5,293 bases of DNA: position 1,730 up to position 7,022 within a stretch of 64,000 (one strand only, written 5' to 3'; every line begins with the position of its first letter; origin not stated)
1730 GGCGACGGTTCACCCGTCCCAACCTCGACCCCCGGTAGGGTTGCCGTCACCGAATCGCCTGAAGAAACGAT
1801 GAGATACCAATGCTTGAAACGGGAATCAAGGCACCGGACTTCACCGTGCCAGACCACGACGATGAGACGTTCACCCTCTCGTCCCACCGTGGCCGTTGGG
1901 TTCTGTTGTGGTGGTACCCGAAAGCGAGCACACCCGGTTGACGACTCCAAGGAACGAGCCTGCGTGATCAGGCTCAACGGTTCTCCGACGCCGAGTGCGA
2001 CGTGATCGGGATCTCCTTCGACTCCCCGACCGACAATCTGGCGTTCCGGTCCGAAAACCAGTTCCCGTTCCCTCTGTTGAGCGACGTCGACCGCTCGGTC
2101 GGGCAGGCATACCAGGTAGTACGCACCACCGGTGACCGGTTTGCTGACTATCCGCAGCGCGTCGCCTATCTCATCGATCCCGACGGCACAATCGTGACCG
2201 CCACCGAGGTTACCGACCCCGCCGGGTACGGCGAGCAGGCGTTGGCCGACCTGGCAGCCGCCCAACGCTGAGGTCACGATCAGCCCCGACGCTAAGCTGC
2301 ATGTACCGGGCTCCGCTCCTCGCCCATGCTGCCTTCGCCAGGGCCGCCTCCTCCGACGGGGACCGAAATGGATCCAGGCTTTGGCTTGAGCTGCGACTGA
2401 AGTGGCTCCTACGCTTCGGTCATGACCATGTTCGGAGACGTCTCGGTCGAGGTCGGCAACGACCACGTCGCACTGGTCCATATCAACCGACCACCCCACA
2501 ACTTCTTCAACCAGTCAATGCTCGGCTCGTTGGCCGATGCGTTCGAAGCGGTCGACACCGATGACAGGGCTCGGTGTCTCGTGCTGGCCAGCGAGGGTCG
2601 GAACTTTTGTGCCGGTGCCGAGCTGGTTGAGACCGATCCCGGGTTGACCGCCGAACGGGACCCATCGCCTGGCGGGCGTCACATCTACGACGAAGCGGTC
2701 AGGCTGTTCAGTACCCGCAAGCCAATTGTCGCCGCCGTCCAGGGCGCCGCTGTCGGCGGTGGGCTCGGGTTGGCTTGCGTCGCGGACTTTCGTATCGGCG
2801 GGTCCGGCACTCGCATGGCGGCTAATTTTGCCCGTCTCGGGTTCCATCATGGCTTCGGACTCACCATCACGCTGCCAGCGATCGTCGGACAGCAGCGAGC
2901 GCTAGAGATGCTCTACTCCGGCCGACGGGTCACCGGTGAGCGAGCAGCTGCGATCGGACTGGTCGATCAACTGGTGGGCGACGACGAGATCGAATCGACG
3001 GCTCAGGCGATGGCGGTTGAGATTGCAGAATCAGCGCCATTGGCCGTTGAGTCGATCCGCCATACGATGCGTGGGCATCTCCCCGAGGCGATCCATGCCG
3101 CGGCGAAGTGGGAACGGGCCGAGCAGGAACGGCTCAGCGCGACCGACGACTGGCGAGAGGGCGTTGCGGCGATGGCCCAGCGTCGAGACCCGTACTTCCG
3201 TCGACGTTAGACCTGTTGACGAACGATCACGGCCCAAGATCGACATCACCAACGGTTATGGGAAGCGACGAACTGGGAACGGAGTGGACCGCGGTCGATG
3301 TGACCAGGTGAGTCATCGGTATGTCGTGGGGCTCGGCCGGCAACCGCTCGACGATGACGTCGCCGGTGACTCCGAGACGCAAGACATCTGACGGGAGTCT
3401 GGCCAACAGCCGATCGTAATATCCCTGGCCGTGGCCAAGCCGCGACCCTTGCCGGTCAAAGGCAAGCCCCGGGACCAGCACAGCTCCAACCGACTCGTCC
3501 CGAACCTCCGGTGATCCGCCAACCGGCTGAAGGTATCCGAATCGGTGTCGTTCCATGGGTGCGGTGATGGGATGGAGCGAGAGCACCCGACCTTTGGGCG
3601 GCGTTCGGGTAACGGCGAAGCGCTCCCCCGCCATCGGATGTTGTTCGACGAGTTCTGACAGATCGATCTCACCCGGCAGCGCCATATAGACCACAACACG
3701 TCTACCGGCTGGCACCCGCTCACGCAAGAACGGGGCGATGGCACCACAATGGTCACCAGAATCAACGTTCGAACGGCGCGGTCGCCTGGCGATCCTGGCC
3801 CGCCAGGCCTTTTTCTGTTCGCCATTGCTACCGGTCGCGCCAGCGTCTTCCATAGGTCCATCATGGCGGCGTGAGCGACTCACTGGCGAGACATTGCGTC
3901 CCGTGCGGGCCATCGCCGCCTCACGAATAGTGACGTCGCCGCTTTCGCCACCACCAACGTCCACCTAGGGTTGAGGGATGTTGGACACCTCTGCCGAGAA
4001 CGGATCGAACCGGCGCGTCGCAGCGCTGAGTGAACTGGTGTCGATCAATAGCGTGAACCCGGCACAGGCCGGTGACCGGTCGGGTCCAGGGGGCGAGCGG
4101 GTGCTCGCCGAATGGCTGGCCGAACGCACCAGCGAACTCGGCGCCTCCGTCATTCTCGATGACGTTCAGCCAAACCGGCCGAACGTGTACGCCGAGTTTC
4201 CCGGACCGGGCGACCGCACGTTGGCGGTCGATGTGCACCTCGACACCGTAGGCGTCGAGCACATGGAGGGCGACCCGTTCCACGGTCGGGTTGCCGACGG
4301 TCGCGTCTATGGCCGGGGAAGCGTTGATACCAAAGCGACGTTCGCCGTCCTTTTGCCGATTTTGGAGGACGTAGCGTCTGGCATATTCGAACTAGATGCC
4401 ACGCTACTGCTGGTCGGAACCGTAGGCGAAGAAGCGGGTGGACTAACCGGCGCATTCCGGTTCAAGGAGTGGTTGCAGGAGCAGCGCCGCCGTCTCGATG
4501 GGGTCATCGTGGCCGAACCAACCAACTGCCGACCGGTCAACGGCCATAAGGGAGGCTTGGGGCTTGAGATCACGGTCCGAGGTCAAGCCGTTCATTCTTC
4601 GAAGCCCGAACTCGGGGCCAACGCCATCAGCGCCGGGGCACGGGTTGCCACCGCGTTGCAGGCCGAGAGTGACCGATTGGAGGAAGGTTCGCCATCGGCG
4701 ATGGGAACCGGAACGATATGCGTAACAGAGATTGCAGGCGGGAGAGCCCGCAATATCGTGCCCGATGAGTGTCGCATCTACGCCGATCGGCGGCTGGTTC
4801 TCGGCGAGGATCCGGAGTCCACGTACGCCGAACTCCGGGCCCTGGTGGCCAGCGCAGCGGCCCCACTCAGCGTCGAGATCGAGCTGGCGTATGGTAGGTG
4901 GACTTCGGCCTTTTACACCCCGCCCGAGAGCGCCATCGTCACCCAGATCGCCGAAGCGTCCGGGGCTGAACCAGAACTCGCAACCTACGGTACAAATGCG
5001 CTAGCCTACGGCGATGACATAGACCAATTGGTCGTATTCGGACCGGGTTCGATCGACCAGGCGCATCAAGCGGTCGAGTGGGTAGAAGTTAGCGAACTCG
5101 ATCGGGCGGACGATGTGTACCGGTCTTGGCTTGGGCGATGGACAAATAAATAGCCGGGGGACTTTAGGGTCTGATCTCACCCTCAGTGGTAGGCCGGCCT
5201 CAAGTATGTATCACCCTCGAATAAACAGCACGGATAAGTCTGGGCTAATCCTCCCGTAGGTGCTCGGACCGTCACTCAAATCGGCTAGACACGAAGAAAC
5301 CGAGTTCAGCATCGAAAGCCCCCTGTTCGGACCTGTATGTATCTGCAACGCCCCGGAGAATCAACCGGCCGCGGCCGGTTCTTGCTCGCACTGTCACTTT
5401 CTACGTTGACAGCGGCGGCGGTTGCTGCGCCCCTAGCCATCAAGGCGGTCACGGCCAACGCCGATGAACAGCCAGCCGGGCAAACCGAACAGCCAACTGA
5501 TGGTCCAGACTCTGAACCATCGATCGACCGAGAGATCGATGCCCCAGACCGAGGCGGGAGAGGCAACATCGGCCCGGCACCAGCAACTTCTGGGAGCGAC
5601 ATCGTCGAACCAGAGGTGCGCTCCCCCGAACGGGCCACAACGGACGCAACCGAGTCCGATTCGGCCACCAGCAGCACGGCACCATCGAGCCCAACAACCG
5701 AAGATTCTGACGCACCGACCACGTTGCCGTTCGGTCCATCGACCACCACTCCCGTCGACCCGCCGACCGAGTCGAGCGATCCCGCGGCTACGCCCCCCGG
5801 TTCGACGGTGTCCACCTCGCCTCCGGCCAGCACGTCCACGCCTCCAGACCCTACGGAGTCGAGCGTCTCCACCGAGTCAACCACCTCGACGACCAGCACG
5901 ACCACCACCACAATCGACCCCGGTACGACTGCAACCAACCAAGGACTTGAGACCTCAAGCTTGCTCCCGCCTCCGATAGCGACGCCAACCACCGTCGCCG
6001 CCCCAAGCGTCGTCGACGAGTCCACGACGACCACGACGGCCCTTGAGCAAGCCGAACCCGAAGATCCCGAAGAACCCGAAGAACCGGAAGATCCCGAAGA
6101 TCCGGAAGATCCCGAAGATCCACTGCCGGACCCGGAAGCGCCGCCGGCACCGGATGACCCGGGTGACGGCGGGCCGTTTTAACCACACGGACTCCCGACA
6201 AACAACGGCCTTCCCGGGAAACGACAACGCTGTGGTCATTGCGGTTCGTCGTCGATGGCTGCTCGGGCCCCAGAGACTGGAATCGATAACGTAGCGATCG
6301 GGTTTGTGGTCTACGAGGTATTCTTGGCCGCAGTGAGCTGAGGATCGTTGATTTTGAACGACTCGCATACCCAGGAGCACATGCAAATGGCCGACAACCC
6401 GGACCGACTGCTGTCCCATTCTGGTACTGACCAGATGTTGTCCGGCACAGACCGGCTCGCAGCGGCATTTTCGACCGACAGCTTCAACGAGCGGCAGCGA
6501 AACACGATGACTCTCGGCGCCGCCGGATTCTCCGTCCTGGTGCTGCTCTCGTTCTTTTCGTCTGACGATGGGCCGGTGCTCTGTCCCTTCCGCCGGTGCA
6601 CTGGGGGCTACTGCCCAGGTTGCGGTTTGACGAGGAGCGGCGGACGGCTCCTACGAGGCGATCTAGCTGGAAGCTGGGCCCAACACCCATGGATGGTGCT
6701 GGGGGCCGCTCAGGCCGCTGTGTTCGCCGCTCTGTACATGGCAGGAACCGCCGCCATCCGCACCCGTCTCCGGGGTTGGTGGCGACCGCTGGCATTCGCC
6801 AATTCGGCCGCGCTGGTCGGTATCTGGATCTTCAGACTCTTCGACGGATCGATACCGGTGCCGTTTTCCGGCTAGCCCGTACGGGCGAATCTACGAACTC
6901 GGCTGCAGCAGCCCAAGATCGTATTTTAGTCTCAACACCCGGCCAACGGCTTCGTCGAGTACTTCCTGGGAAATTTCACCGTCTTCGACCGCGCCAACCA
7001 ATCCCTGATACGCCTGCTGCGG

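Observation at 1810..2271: Peroxiredoxin with TGA at the catalytic Cys position plus a SECIS-like hairpin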

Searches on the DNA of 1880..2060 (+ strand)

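Call 41: search_rna_families(source=window, start=1880, end=2060, threshold=evalue, max_evalue=10)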
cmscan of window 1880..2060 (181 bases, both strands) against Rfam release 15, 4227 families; matches with E-value up to 10: 2.
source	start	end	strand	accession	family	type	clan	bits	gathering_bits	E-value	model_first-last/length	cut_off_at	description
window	1989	2011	+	RF03059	raiA-hairpin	Gene; sRNA;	-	11.9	43.7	7.5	1-48/48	no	raiA-hairpin RNA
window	2004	2038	-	RF02206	WT1-AS_4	Gene; lncRNA;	-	9.4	60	9.4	100-134/134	no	WT1 antisense RNA conserved region 4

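Call 72: build_rna_model(alignment_id=A1, structure=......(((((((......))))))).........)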
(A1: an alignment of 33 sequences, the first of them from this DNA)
Model R1 built from alignment A1 (33 sequences, 35 columns); structure: as given.
model positions 35; base pairs 7; branch points 0; effective number of sequences 33; information 1.416 bits per position. Calibrated on 0.2 Mb of random sequence (short: E-values are rough).
structure used (alignment columns):
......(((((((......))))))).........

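Call 73: search_with_rna_model(model_id=R1, source=window, filters=off, max_evalue=10)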
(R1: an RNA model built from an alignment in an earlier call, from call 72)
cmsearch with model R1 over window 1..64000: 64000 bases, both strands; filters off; matches with E-value up to 10: 17.
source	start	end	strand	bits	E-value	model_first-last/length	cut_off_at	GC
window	1950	1984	+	48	4.3e-12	1-35/35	no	0.57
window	30410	30433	-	11.7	0.62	1-35/35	no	0.67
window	52301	52345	+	11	0.99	1-35/35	no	0.64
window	45064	45083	+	10.7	1.2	1-35/35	no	0.7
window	15299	15315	+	10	2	1-35/35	no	0.53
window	8619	8647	-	9.4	3.1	1-35/35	no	0.69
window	47526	47546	-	9.1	3.8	1-35/35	no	0.57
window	4580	4594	+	9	4.1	1-35/35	no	0.53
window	33646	33655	-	8.8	4.9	12-21/35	no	0.6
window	27423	27455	+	8.4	6.5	1-35/35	no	0.48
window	9641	9657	-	8.2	7.3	1-35/35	no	0.65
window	56043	56057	-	8.1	7.7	1-35/35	no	0.6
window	58420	58431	-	8.1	7.7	1-35/35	no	0.58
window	13971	13999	+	8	8.5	1-35/35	no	0.59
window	58227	58252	-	8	8.7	1-35/35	no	0.58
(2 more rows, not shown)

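Call 74: search_with_rna_model(model_id=R1, sources=[L001, L008, L009, L010, L011, L012, L013, L014, L015, L016, L017, L018, L019, L020, L021, L022, L023, L024, L025, L026, L027, L028, L029, L030, L031, L032, L033, L034, L035, L036, L037, L038, L039, L040, L041, L042, L043, L044, L045, L046, L047, L048, L049, L050, L051, L052, L053, L054, L055, L056, L057, L058, L059, L060, L061, L062, L063, L064, L065, L066, L067, L068, L069, L070, L071, L072, L073, L074, L075, L076, L077, L078, L079, L080, L081, L082, L083, L084, L085, L086, L087, L088, L089, L090, L091, L092, L093, L094, L095, L096, L097, L098, L099, L100, L101, L102, L103, L104, L105, L106], max_evalue=0.01, make_alignment=true)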
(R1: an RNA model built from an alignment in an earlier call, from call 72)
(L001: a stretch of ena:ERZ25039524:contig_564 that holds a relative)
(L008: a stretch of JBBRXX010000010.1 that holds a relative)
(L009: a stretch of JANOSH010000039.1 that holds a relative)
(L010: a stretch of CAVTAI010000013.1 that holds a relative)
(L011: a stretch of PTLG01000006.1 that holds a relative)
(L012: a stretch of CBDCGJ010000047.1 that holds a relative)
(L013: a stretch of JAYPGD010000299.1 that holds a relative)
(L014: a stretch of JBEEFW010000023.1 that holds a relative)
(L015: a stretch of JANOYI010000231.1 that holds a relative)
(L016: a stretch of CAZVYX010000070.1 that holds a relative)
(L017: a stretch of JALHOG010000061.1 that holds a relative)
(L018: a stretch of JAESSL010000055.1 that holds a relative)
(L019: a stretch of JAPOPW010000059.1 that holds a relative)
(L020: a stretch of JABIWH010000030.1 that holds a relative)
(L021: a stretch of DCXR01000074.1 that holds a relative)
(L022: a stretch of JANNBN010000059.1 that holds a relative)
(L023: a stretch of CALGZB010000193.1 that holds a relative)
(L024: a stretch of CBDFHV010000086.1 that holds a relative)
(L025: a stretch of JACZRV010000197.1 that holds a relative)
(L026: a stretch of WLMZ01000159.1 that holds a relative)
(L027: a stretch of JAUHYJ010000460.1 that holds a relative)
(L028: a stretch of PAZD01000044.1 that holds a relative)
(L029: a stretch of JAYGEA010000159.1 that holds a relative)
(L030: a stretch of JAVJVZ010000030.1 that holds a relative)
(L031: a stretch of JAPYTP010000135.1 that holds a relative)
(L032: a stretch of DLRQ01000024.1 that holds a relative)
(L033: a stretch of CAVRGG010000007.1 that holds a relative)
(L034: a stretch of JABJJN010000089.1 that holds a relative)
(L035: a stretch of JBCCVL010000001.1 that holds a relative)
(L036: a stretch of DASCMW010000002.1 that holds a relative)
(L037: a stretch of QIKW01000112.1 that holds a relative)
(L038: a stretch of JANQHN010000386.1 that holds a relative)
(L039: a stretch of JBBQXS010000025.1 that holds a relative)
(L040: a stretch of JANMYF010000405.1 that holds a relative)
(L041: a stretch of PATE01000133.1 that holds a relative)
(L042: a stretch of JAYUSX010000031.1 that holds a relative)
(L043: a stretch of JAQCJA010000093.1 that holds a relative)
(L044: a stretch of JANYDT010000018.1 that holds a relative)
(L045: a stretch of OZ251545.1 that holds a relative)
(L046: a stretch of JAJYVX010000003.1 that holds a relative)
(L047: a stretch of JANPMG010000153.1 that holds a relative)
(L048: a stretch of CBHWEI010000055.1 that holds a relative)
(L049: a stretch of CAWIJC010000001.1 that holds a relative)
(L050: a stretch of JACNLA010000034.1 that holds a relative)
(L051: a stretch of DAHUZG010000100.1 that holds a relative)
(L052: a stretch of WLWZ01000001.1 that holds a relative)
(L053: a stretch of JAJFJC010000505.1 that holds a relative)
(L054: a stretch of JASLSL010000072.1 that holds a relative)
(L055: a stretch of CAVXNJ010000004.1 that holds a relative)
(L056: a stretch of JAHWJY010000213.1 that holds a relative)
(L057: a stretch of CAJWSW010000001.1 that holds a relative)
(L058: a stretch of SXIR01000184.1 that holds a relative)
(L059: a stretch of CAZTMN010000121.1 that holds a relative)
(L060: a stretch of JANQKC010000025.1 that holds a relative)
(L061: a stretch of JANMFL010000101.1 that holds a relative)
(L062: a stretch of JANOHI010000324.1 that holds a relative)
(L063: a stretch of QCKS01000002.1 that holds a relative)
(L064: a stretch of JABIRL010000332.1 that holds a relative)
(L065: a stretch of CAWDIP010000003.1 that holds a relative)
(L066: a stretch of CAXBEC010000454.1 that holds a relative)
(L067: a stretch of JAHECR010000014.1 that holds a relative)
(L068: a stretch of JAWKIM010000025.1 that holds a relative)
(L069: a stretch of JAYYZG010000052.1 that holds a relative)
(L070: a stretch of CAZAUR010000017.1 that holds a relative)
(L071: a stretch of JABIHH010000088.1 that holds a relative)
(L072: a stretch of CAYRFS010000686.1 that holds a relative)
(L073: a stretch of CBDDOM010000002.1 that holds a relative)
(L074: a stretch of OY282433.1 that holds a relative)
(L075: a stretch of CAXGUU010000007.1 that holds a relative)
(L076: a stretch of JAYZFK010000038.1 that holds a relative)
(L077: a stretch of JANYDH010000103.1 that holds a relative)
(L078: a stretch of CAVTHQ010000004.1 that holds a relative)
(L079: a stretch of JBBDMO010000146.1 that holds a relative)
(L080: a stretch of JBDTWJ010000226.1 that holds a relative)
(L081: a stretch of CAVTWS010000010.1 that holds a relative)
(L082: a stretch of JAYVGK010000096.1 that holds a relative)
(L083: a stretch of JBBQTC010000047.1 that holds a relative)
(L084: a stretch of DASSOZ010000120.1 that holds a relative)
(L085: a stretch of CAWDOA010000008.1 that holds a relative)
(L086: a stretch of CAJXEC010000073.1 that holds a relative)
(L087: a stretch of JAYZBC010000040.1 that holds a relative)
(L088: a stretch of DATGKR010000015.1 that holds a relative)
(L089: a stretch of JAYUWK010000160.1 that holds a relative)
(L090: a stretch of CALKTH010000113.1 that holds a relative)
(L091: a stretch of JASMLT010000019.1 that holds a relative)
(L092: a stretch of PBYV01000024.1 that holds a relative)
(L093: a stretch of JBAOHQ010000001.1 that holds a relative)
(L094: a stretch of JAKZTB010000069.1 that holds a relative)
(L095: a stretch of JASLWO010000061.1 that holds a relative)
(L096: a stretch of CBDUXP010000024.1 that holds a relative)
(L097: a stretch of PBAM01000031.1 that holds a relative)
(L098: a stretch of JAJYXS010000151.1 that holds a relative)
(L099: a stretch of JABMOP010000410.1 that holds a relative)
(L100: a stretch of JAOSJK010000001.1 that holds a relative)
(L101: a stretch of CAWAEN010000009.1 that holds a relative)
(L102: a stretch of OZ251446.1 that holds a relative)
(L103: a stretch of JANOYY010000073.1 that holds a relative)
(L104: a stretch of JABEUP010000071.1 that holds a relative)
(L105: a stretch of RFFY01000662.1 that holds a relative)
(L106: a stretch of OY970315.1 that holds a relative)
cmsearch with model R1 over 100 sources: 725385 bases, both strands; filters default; matches with E-value up to 0.01: 31.
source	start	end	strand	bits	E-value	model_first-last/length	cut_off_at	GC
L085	7021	7055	-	56.3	1.3e-13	1-35/35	no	0.57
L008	3645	3679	-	55.4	2.6e-13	1-35/35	no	0.69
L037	1524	1558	-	54.7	4.2e-13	1-35/35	no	0.6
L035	977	1011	-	53.2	1.2e-12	1-35/35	no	0.66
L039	7471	7505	-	51.6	3.6e-12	1-35/35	no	0.69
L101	2665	2699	+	51.6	3.6e-12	1-35/35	no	0.6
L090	2306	2340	+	50.5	7.9e-12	1-35/35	no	0.57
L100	7104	7138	-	48.8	2.6e-11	1-35/35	no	0.66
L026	2479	2513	+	33.7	1.2e-06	1-35/35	no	0.69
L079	5724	5758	-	31.9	4.3e-06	1-35/35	no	0.69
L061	2225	2259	+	31.3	6.2e-06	1-35/35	no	0.71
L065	1286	1320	-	30.5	1.2e-05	1-35/35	no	0.69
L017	448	482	+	30.1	1.6e-05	1-35/35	no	0.71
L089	3699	3733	-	29.8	1.9e-05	1-35/35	no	0.74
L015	2590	2624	+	28.7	4e-05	1-35/35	no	0.71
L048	6482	6516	-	28.5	4.5e-05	1-35/35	no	0.77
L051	5921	5955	-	28.5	4.7e-05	1-35/35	no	0.71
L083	5644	5678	+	28.4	5.1e-05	1-35/35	no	0.71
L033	5874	5908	-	26.7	0.00016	1-35/35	no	0.71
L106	5780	5814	+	25.9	0.00029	1-35/35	no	0.71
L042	2382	2416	+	25.1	0.00053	1-35/35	no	0.77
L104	1351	1385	+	24.9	0.00059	1-35/35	no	0.69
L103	378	412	-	24.8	0.00064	1-35/35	no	0.63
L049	2836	2870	-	24.6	0.00076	1-35/35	no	0.71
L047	2219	2253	+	23.1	0.0022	1-35/35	no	0.74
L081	7302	7336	-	22.7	0.0029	1-35/35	no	0.66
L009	2891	2925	+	22.2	0.0039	1-35/35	no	0.57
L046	1320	1354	+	22.2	0.0041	1-35/35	no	0.69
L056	2344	2378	-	22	0.0047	1-35/35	no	0.71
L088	2458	2492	+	21.4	0.007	1-35/35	no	0.66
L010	4192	4226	+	21.2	0.008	1-35/35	no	0.63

Alignment A3: 31 matches aligned to the model, 43 columns, each read 5' to 3' on its own strand. Consensus structure (alignment columns), stored with it:
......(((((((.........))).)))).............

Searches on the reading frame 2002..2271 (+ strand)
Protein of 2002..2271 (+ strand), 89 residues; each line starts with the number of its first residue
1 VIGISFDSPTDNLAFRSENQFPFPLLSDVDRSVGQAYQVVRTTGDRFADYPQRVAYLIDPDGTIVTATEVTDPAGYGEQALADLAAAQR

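Call 42: find_encoding_contigs(protein=window:2002-2271:+, flank=10000, max_places=3)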
Protein window:2002-2271:+ (89 aa): 1 contig read that carries it; 1 place shown.
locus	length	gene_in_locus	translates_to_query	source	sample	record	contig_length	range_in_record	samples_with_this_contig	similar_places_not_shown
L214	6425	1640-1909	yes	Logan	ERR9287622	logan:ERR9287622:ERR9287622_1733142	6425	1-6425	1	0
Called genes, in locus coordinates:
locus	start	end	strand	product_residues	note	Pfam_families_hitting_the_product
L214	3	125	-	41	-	?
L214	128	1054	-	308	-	PF01156:IU_nuc_hydro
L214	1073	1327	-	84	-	PF11238:DUF3039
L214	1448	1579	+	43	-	PF00578:AhpC-TSA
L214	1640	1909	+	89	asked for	PF00578:AhpC-TSA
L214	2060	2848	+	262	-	PF00378:ECH_1, PF16113:ECH_2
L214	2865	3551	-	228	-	PF01812:5-FTHF_cyc-lig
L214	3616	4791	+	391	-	PF01546:Peptidase_M20, PF07687:M20_dimer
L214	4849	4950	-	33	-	-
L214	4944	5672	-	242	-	-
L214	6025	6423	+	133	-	?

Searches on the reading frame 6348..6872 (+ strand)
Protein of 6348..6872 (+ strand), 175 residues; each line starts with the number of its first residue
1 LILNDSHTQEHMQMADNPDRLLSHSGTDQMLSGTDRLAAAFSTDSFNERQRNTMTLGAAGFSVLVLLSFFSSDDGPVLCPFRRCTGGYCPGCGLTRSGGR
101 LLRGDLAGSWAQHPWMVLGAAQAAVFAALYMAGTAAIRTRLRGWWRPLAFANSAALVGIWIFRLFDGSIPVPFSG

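Call 54: search_protein_families(library=pfam, proteins=[window:6348-6872:+], max_evalue=0.00001)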
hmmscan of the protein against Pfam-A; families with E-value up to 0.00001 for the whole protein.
window:6348-6872:+ (175 aa): 1 family
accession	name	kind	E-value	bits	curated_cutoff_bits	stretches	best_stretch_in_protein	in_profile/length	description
PF10825.13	DUF2752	-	4.9e-15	55.8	27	1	79-126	1-48/49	Protein of unknown function (DUF2752)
